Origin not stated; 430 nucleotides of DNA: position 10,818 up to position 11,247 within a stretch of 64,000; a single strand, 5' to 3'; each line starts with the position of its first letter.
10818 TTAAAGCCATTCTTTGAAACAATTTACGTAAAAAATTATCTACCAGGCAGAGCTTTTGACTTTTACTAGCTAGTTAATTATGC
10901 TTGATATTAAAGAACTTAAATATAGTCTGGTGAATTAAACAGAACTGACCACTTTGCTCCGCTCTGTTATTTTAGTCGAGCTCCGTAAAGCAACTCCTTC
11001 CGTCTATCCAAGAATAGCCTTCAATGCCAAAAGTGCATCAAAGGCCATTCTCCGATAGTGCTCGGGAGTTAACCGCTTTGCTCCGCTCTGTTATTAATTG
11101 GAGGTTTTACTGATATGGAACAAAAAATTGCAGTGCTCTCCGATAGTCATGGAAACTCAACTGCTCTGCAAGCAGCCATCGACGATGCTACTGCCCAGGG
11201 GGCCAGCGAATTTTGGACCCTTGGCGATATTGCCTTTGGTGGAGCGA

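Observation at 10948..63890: Very dense family of about 125-bp structured repeats (family A): at least 15 copies at 9 loci in 64 kb, singly and in 2-3 copy tandem runs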

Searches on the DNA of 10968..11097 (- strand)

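Call 46: build_rna_model(alignment_id=A1, structure=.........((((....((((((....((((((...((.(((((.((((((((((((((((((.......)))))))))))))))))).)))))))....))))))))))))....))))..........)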
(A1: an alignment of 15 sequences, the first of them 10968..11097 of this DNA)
Model R1 built from alignment A1 (15 sequences, 130 columns); structure: as given.
model positions 130; base pairs 41; branch points 0; effective number of sequences 1.57; information 0.59 bits per position. Calibrated on 0.2 Mb of random sequence (short: E-values are rough).
structure used (alignment columns):
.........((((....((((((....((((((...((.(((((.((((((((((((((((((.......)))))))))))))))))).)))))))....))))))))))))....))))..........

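Call 47: search_with_rna_model(model_id=R1, sources=[window, L012, L016, L017, L018, L019, L020, L001], max_evalue=1, make_alignment=true)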
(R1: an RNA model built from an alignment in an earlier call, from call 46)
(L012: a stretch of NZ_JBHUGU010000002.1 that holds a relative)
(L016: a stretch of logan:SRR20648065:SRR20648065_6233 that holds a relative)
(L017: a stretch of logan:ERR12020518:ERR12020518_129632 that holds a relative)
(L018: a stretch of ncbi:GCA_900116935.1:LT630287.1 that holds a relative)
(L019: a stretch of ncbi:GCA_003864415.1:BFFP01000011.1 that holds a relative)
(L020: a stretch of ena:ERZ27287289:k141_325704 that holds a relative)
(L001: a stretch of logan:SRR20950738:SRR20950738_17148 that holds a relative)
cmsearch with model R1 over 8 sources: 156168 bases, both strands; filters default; matches with E-value up to 1: 19.
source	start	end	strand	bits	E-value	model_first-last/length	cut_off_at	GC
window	58167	58296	-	140.5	1.1e-33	1-130/130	no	0.49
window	13637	13765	-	139.3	2.3e-33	1-130/130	no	0.53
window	32627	32756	-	137.8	5.7e-33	1-130/130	no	0.55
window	19755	19883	-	135.1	2.8e-32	1-130/130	no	0.47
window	10968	11097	-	134.3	4.7e-32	1-130/130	no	0.45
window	63764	63892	-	132.6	1.3e-31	1-130/130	no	0.48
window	49015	49142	+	127.7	2.5e-30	1-130/130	no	0.48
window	52764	52891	-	125.2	1.1e-29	1-130/130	no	0.51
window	57918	58047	-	122.7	4.7e-29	1-130/130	no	0.45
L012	423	551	-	120.3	2.1e-28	1-130/130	no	0.41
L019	7567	7698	+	112.1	2.8e-26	1-130/130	no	0.45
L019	11702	11832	-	111.3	4.6e-26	1-130/130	no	0.51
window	17870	17999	-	106.3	9.3e-25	1-130/130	no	0.48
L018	12687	12816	+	96.4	3.4e-22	1-130/130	no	0.42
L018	8783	8912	-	90.9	9e-21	1-130/130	no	0.38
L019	7794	7924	+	89.4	2.2e-20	1-130/130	no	0.47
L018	12937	13065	+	80.6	4.5e-18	1-130/130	no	0.41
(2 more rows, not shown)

Alignment A4: 19 matches aligned to the model, 149 columns, each read 5' to 3' on its own strand. Consensus structure (alignment columns), stored with it:
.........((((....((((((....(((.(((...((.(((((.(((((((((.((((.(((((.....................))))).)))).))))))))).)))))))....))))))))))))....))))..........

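Call 49: build_rna_model(alignment_id=A5, structure=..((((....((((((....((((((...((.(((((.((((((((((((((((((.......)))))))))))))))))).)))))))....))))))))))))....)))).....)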
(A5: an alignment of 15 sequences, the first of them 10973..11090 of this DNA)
Model R2 built from alignment A5 (15 sequences, 118 columns); structure: as given.
model positions 118; base pairs 41; branch points 0; effective number of sequences 1.4; information 0.59 bits per position. Calibrated on 0.2 Mb of random sequence (short: E-values are rough).
structure used (alignment columns):
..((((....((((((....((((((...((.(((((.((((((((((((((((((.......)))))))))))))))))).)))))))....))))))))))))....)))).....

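Call 50: search_with_rna_model(model_id=R2, sources=[window, L012, L016, L017, L018, L019, L020, L001], max_evalue=1, make_alignment=true)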
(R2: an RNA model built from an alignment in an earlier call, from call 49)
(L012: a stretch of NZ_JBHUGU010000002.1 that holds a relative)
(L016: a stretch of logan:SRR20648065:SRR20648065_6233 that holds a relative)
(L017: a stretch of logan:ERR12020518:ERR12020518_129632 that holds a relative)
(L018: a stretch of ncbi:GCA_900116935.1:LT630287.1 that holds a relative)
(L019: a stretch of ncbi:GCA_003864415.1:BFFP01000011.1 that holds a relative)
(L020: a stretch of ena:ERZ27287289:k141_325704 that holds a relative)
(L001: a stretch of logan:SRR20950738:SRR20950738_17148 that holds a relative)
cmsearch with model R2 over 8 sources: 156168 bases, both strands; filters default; matches with E-value up to 1: 31.
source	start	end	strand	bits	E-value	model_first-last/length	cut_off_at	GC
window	58048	58165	-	129.1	9.8e-33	1-118/118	no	0.51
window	58172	58289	-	128.2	1.7e-32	1-118/118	no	0.52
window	13642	13758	-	126.8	4.2e-32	1-118/118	no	0.56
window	32632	32749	-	125.7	8.7e-32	1-118/118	no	0.57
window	19760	19876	-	124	2.6e-31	1-118/118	no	0.5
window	10973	11090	-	121.7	1.1e-30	1-118/118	no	0.5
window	32758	32874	-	121.2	1.5e-30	1-118/118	no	0.53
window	63769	63885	-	119.4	4.7e-30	1-118/118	no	0.51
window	49022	49137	+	113.9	1.6e-28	1-118/118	no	0.51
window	52769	52884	-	112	5.1e-28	1-118/118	no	0.54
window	57923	58040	-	111.6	6.7e-28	1-118/118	no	0.47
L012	551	667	-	110.4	1.4e-27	1-118/118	no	0.47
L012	428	544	-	110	1.9e-27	1-118/118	no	0.44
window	48898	49015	+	104.1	8.1e-26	1-118/118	no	0.47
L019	11707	11825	-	103.8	9.9e-26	1-118/118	no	0.54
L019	7574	7693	+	100.1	1e-24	1-118/118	no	0.5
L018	12694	12811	+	91.8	2e-22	1-118/118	no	0.46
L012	301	421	-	90.3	5.2e-22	1-118/118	no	0.47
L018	8788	8905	-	80.2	3.1e-19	1-118/118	no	0.42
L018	8664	8781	-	78.8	7.9e-19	1-118/118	no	0.42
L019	7801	7919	+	77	2.4e-18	1-118/118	no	0.51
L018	12819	12937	+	74.2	1.5e-17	1-118/118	no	0.45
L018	8912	9029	-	73.7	2e-17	1-118/118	no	0.42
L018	12944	13060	+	70.2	1.8e-16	1-118/118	no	0.44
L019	7700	7794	+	60.8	7.3e-14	1-118/118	no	0.55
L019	11602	11700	-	17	0.093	1-118/118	no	0.53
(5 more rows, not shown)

Alignment A6: 31 matches aligned to the model, 152 columns, each read 5' to 3' on its own strand. Consensus structure (alignment columns), stored with it:
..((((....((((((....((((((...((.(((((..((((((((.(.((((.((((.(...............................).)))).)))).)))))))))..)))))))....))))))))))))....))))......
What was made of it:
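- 10973..11090 (-): Full unit in the 5' UTR of the metallophosphoesterase gene (11115-11981, +). Its head end lies 9 nt from the gene's Shine-Dalgarno sequence, on the opposite strand. CM R2 121.7 bits (call 50).
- Checked: A covariance model adds two diverged copies, 16439-16547(+) and 31323-31408(+) (call 50).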

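Call 55: search_with_rna_model(model_id=R2, sources=[L022, L023, L024, L025, L026, L027, L028, L029], max_evalue=1)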
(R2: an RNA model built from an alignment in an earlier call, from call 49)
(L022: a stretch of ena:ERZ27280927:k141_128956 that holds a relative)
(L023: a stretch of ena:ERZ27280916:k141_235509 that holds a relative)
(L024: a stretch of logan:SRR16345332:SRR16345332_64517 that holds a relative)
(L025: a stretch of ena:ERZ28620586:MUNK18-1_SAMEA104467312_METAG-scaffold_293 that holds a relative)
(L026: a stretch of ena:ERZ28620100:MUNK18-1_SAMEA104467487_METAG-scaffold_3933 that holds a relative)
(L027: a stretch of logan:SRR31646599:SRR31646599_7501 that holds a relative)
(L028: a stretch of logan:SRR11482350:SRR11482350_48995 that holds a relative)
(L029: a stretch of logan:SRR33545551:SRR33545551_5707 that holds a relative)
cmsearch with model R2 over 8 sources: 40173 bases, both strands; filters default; matches with E-value up to 1: 32.
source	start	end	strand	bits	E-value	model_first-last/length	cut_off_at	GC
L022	6413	6529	-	115.9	1.1e-29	1-118/118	no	0.58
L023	6413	6529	-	115.9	1.1e-29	1-118/118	no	0.58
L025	4358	4474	-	115.9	1.1e-29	1-118/118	no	0.58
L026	4342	4458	-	115.9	1.1e-29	1-118/118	no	0.58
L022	2270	2385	+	112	1.3e-28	1-118/118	no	0.54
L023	2270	2385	+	112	1.3e-28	1-118/118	no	0.54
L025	215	330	+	112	1.3e-28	1-118/118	no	0.54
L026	199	314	+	112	1.3e-28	1-118/118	no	0.54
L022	6160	6280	-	109.8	5.3e-28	1-118/118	no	0.48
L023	6160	6280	-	109.8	5.3e-28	1-118/118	no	0.48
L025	4105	4225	-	109.8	5.3e-28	1-118/118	no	0.48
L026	4089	4209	-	109.8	5.3e-28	1-118/118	no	0.48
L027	3836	3956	-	109.8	5.3e-28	1-118/118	no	0.48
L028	3836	3956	-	109.8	5.3e-28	1-118/118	no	0.48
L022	6536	6656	-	92.9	2.5e-23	1-118/118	no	0.5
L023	6536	6656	-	92.9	2.5e-23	1-118/118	no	0.5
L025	4481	4601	-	92.9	2.5e-23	1-118/118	no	0.5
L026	4465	4585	-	92.9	2.5e-23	1-118/118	no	0.5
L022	6287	6405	-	88.8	3.4e-22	1-118/118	no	0.55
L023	6287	6405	-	88.8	3.4e-22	1-118/118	no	0.55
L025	4232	4350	-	88.8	3.4e-22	1-118/118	no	0.55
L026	4216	4334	-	88.8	3.4e-22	1-118/118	no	0.55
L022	4990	5103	+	59.4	4.7e-14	1-118/118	no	0.47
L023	4990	5103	+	59.4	4.7e-14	1-118/118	no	0.47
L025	2935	3048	+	59.4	4.7e-14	1-118/118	no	0.47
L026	2919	3032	+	59.4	4.7e-14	1-118/118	no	0.47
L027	2666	2779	+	59.4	4.7e-14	1-118/118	no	0.47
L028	2666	2779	+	59.4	4.7e-14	1-118/118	no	0.47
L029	2376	2489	+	59.4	4.7e-14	1-118/118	no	0.47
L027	1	61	+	34.9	2.7e-07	57-118/118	5'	0.52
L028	1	61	+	34.9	2.7e-07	57-118/118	5'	0.52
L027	3963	3992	-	20.2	0.0032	89-118/118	5'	0.47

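Call 64: search_with_rna_model(model_id=R2, sources=[L038, L039, L040, L041, L042, L043], max_evalue=0.1)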
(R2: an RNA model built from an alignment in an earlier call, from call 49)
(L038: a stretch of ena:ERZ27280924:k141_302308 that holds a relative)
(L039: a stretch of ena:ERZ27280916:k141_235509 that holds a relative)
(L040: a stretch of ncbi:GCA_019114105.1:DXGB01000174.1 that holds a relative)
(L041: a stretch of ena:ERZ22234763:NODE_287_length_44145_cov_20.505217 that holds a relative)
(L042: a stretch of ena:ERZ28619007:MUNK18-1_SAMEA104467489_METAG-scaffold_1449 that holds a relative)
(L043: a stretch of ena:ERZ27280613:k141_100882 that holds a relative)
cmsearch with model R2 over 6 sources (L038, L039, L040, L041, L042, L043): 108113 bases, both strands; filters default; matches with E-value up to 0.1: 59.
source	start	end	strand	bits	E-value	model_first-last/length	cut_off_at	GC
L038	14083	14200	-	128.2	1.2e-32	1-118/118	no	0.52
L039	13955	14072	-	128.2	1.2e-32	1-118/118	no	0.52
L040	13955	14072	-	128.2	1.2e-32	1-118/118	no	0.52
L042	14083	14200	-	128.2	1.2e-32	1-118/118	no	0.52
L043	5594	5711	-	128.2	1.2e-32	1-118/118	no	0.52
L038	13831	13948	-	128.2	1.2e-32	1-118/118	no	0.52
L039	13831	13948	-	128.2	1.2e-32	1-118/118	no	0.52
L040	13831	13948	-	128.2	1.2e-32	1-118/118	no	0.52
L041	10047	10164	-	128.2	1.2e-32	1-118/118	no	0.52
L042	13831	13948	-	128.2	1.2e-32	1-118/118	no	0.52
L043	5470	5587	-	128.2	1.2e-32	1-118/118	no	0.52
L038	19686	19802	-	119.2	3.6e-30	1-118/118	no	0.5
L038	4408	4524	+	115.9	3e-29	1-118/118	no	0.58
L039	4408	4524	+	115.9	3e-29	1-118/118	no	0.58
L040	4408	4524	+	115.9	3e-29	1-118/118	no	0.58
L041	909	1025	+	115.9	3e-29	1-118/118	no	0.58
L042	4408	4524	+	115.9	3e-29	1-118/118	no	0.58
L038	8552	8667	-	112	3.6e-28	1-118/118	no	0.54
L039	8552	8667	-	112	3.6e-28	1-118/118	no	0.54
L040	8552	8667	-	112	3.6e-28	1-118/118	no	0.54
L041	5053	5168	-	112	3.6e-28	1-118/118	no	0.54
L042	8552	8667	-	112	3.6e-28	1-118/118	no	0.54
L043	191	306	-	112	3.6e-28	1-118/118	no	0.54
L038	13706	13823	-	111.6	4.6e-28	1-118/118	no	0.47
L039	13706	13823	-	111.6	4.6e-28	1-118/118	no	0.47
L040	13706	13823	-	111.6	4.6e-28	1-118/118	no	0.47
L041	9922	10039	-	111.6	4.6e-28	1-118/118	no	0.47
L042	13706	13823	-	111.6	4.6e-28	1-118/118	no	0.47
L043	5345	5462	-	111.6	4.6e-28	1-118/118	no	0.47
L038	4657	4777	+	109.8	1.4e-27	1-118/118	no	0.48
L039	4657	4777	+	109.8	1.4e-27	1-118/118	no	0.48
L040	4657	4777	+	109.8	1.4e-27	1-118/118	no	0.48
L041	1158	1278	+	109.8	1.4e-27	1-118/118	no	0.48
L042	4657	4777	+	109.8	1.4e-27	1-118/118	no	0.48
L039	19552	19668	-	109.7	1.5e-27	1-118/118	no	0.5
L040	19552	19668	-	109.7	1.5e-27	1-118/118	no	0.5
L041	16004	16120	-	109.7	1.5e-27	1-118/118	no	0.5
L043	11438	11554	-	109.7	1.5e-27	1-118/118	no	0.5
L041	15757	15874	-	109.3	2e-27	1-118/118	no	0.48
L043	11191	11308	-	109.3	2e-27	1-118/118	no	0.48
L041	15881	15997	-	104.5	4.1e-26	1-118/118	no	0.49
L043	11315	11431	-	104.5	4.1e-26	1-118/118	no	0.49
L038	13955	14075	-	94.9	1.9e-23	1-118/118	no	0.51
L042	13955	14075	-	94.9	1.9e-23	1-118/118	no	0.51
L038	4281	4401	+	92.9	6.8e-23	1-118/118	no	0.5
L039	4281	4401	+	92.9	6.8e-23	1-118/118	no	0.5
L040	4281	4401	+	92.9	6.8e-23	1-118/118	no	0.5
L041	782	902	+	92.9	6.8e-23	1-118/118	no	0.5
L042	4281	4401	+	92.9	6.8e-23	1-118/118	no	0.5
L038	4532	4650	+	88.8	9.1e-22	1-118/118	no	0.55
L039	4532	4650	+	88.8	9.1e-22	1-118/118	no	0.55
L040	4532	4650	+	88.8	9.1e-22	1-118/118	no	0.55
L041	1033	1151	+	88.8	9.1e-22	1-118/118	no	0.55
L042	4532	4650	+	88.8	9.1e-22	1-118/118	no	0.55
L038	5834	5947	-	59.4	1.3e-13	1-118/118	no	0.47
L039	5834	5947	-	59.4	1.3e-13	1-118/118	no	0.47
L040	5834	5947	-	59.4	1.3e-13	1-118/118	no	0.47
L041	2335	2448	-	59.4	1.3e-13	1-118/118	no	0.47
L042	5834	5947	-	59.4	1.3e-13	1-118/118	no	0.47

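Call 71: search_with_rna_model(model_id=R2, sources=[L044, L045, L046, L047, L048, L049, L050, L051, L052, L053, L054, L055, L056, L057, L058, L059, L060, L061, L062, L063, L064, L065, L066, L067, L068, L069, L070, L071, L072, L073, L074, L075, L076, L077, L078, L079], max_evalue=0.01, make_alignment=true)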
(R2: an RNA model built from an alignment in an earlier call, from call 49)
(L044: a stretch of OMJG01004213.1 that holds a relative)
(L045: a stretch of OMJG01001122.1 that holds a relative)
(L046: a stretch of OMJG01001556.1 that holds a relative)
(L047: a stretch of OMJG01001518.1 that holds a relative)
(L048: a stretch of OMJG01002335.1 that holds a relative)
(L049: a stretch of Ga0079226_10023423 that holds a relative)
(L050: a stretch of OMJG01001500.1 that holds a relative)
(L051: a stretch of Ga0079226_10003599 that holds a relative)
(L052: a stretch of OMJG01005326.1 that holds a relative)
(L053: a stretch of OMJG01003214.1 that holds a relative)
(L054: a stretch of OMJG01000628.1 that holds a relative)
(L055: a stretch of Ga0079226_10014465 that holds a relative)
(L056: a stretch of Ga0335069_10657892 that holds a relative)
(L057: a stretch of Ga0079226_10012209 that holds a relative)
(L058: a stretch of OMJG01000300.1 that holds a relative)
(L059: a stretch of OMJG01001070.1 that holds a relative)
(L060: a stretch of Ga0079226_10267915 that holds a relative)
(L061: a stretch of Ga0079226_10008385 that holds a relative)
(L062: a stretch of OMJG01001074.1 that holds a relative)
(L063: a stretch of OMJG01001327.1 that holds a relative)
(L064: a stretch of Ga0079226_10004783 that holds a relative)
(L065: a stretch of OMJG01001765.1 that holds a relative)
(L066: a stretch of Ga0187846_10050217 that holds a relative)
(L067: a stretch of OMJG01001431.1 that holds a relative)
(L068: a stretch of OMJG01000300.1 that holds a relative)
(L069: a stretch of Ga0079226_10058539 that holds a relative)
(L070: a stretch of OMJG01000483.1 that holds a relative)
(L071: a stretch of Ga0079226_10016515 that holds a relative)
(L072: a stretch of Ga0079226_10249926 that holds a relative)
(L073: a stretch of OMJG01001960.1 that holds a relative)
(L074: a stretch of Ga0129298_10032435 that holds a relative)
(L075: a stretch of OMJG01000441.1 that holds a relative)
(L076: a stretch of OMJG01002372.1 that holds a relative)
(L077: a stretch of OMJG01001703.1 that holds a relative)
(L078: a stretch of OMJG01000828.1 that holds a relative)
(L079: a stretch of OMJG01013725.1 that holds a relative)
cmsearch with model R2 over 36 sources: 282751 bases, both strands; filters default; matches with E-value up to 0.01: 102.
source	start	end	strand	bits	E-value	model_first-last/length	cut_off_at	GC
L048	276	395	-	113.7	3.1e-28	1-118/118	no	0.48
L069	155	273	+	112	9.1e-28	1-118/118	no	0.48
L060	543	660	-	110.9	1.9e-27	1-118/118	no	0.52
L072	3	119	+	110.5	2.5e-27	1-118/118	no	0.53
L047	13109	13225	-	110.4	2.5e-27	1-118/118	no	0.47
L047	12986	13102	-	110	3.4e-27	1-118/118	no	0.44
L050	9923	10041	+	107.6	1.5e-26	1-118/118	no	0.51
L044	4505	4624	+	104.1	1.4e-25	1-118/118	no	0.44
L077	5433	5552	+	103.9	1.6e-25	1-118/118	no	0.53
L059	1011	1130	-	103.7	1.8e-25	1-118/118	no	0.44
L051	3185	3304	-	103.2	2.6e-25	1-118/118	no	0.43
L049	136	255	+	102.8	3.3e-25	1-118/118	no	0.52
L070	1494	1614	-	102.4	4.4e-25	1-118/118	no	0.5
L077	742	860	+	102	5.3e-25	1-118/118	no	0.51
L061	1522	1641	-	101.4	7.8e-25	1-118/118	no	0.44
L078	4456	4575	+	101.3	8.4e-25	1-118/118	no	0.43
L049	391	510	+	101.3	8.5e-25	1-118/118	no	0.45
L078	4204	4322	+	101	1e-24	1-118/118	no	0.5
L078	4078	4197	+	101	1e-24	1-118/118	no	0.5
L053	6689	6810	+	101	1.1e-24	1-118/118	no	0.51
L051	3312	3431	-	100.9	1.1e-24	1-118/118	no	0.5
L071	3861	3980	+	100.8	1.2e-24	1-118/118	no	0.48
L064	10076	10195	+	99.9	2e-24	1-118/118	no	0.47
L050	7792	7911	+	99.8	2.2e-24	1-118/118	no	0.45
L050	9796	9916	+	99.8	2.2e-24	1-118/118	no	0.5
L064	7238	7356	-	99.6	2.5e-24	1-118/118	no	0.46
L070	1621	1740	-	98.7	4.5e-24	1-118/118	no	0.43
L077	5682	5801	+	97.5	9.3e-24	1-118/118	no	0.47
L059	1137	1257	-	97.4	1e-23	1-118/118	no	0.5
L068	403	520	+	97.3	1.1e-23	1-118/118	no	0.44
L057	1815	1933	-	96.6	1.7e-23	1-118/118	no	0.5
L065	1436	1555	+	96.4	1.9e-23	1-118/118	no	0.47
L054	7115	7234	-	96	2.4e-23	1-118/118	no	0.48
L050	10048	10166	+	95.9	2.7e-23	1-118/118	no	0.5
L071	3735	3854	+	95.8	2.8e-23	1-118/118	no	0.45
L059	887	1004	-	95.5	3.3e-23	1-118/118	no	0.5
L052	1669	1788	+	95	4.7e-23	1-118/118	no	0.43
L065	1690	1808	+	94.6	6e-23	1-118/118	no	0.47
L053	6567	6683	+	92.8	2e-22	1-118/118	no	0.47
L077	617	736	+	92.2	2.8e-22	1-118/118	no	0.47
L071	3988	4107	+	92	3.1e-22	1-118/118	no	0.5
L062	4426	4543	-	91.8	3.5e-22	1-118/118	no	0.46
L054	7241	7358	-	91.7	3.9e-22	1-118/118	no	0.52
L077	491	610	+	91.4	4.6e-22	1-118/118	no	0.48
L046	1030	1149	-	91.1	5.8e-22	1-118/118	no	0.52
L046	1282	1399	-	90.9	6.6e-22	1-118/118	no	0.51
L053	6816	6932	+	90.7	7.4e-22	1-118/118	no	0.46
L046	904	1023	-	90.6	7.7e-22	1-118/118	no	0.51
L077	5559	5676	+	90.2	1e-21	1-118/118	no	0.48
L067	9480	9601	+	89.6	1.5e-21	1-118/118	no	0.48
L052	1795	1913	+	89.5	1.6e-21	1-118/118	no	0.49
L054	12880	13000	-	89.3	1.7e-21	1-118/118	no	0.49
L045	3260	3379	+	89.2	1.8e-21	1-118/118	no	0.51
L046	1156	1275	-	89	2.2e-21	1-118/118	no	0.51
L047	12859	12979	-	88.1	3.8e-21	1-118/118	no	0.49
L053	6938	7054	+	88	4.1e-21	1-113/118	3'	0.51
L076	7738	7857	+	87.7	4.9e-21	1-118/118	no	0.48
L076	7612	7731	+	87.2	6.6e-21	1-118/118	no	0.43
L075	4379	4498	+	85.2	2.4e-20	1-118/118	no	0.47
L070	1368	1488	-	84.7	3.3e-20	1-118/118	no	0.52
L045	3133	3253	+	84.5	3.7e-20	1-118/118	no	0.47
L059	760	880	-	84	5e-20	1-118/118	no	0.54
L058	1812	1931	+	82.8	1.1e-19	1-118/118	no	0.41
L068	7131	7248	-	81.8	2.1e-19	1-118/118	no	0.47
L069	340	457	+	80.8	4.1e-19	1-118/118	no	0.45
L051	5198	5317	-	80.3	5.6e-19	1-118/118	no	0.45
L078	4329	4449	+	80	6.6e-19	1-118/118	no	0.49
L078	3947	4071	+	79.7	8.1e-19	1-118/118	no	0.49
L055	837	956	+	79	1.3e-18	1-118/118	no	0.52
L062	8331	8448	+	78.8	1.4e-18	1-118/118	no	0.42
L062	8455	8572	+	78.8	1.4e-18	1-118/118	no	0.42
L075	4505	4624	+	78.7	1.5e-18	1-118/118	no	0.53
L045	3386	3503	+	78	2.4e-18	1-118/118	no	0.48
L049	262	383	+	77.1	4.1e-18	1-118/118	no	0.48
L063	3159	3273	-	75.9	9.2e-18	1-118/118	no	0.48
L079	811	931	+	75.7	1e-17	1-118/118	no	0.48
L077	866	982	+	75.5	1.2e-17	1-118/118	no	0.47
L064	9949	10069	+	75.2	1.4e-17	1-118/118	no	0.45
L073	9056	9173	-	75.1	1.5e-17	1-118/118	no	0.53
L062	4300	4418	-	74.2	2.7e-17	1-118/118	no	0.45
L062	8207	8324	+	73.7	3.7e-17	1-118/118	no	0.42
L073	8931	9050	-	73.5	4.2e-17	1-118/118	no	0.52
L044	4630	4759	+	71.1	1.9e-16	1-118/118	no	0.42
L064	10202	10326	+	70.3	3.3e-16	1-118/118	no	0.48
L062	4177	4293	-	70.2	3.3e-16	1-118/118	no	0.44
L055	724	829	+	69.6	5.1e-16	1-118/118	no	0.5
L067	9608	9728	+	68.3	1.2e-15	1-118/118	no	0.52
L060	198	315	+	64.3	1.5e-14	1-118/118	no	0.49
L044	4766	4885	+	64.2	1.5e-14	1-118/118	no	0.48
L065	1562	1682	+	63.4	2.5e-14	1-118/118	no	0.5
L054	12745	12866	-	62.6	4.4e-14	1-118/118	no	0.48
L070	1240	1361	-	59.1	4e-13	1-118/118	no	0.5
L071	4115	4234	+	59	4.2e-13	1-118/118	no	0.48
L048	153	268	-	58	7.8e-13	1-118/118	no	0.47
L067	12893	13004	+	52.9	2.1e-11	1-118/118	no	0.41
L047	4609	4721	+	49.4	2e-10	1-118/118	no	0.46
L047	8706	8826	-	46.9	9.2e-10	1-118/118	no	0.43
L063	3039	3158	-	41.8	2.4e-08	1-118/118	no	0.4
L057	6317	6389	+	37.8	3.1e-07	1-72/118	3'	0.45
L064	5445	5561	-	37.2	4.6e-07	1-118/118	no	0.35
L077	5836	5957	+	28.2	0.00014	1-118/118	no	0.47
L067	5891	6004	+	25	0.0011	1-118/118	no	0.4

Alignment A7: 102 matches aligned to the model, 218 columns, each read 5' to 3' on its own strand. Consensus structure (alignment columns), stored with it:
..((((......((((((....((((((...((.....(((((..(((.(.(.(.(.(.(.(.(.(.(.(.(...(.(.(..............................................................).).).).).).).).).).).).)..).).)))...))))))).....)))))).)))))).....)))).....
